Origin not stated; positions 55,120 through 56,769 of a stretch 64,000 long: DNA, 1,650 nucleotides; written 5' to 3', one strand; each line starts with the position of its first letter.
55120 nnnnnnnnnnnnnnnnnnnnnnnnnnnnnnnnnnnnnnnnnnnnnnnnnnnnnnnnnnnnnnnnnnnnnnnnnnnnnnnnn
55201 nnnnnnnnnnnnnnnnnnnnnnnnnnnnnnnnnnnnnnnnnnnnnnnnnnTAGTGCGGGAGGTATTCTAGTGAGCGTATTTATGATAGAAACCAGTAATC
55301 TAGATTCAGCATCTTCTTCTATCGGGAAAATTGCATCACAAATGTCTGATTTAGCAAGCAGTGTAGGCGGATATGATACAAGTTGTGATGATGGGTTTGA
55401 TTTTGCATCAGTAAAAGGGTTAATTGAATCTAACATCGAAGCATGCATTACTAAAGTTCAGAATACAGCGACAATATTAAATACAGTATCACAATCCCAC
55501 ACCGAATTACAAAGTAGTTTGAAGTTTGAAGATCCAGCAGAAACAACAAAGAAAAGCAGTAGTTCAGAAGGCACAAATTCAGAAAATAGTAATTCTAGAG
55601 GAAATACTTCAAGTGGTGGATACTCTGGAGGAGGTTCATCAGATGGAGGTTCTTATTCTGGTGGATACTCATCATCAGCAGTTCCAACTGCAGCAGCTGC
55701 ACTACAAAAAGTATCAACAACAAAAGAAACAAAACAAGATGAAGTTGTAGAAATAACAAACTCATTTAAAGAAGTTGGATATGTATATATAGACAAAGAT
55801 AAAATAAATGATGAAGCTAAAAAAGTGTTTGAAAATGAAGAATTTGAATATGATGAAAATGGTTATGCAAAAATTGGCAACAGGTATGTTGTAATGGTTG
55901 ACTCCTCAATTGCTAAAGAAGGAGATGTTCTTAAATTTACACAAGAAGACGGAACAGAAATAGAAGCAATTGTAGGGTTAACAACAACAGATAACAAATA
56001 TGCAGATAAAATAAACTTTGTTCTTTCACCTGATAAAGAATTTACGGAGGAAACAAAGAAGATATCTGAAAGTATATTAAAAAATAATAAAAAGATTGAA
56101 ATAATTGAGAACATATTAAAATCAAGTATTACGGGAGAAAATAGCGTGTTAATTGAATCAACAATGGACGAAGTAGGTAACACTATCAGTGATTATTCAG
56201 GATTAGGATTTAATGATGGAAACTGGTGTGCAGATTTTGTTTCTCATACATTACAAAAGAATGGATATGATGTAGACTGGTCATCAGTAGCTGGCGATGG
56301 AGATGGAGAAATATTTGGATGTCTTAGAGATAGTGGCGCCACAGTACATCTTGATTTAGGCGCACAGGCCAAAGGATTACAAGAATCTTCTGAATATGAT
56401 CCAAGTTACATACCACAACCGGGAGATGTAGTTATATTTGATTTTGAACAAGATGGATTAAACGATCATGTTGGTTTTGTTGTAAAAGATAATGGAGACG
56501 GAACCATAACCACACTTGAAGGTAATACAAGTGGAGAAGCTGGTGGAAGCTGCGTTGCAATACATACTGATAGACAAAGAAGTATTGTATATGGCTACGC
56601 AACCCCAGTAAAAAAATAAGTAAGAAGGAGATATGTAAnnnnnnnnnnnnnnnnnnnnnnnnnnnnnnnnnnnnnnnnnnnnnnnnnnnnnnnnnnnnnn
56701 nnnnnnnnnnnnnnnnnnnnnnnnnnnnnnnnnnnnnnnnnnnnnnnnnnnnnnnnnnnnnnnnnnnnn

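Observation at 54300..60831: Five signal-less WXG/LXG-like peptidoglycan-hydrolase fusion proteins and three WXG100 proteins, with no T7SS core and no immunity genes in view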

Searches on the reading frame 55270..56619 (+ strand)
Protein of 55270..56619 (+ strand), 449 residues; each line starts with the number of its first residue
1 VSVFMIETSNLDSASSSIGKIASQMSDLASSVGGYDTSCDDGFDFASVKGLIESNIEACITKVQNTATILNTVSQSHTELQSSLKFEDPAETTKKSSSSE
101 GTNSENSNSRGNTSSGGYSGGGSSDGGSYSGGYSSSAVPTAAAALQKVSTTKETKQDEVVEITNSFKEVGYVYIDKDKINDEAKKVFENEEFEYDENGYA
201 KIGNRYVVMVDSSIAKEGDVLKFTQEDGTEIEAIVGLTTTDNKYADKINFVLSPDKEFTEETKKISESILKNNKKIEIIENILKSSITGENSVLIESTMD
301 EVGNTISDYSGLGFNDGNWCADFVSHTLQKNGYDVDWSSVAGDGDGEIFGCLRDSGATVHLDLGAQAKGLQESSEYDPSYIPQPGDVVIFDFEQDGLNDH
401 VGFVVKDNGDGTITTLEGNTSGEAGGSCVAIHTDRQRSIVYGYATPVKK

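Call 3: search_protein_families(library=pfam, proteins=[window:55270-56619:+], max_evalue=1)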
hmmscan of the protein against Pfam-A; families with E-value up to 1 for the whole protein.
window:55270-56619:+ (449 aa): 3 families
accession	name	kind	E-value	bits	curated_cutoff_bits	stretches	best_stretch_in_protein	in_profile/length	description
PF05257.22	CHAP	-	4.2e-12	46.8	26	1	315-419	4-81/81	CHAP domain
PF12671.13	Amidase_6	-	0.0024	18.4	23.2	1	316-413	28-134/163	Putative amidase domain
PF09953.15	DUF2187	-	0.34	11.4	24.7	0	214-235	2-22/60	Uncharacterized protein conserved in bacteria (DUF2187)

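Call 4: search_protein_families(library=ncbifam, proteins=[window:55270-56619:+], max_evalue=1)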
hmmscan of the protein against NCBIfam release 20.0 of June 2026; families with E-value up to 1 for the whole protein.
window:55270-56619:+ (449 aa): 2 families
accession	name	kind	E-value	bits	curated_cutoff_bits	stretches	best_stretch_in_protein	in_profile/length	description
TIGR02594.1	TIGR02594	subfamily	4.1e-07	30.4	70.55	1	382-423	77-116/132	TIGR02594 family protein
TIGR02219.1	phage_NlpC_fam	hypoth_equivalog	0.14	12.6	81.9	0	201-230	63-92/134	putative phage cell wall peptidase, NlpC/P60 family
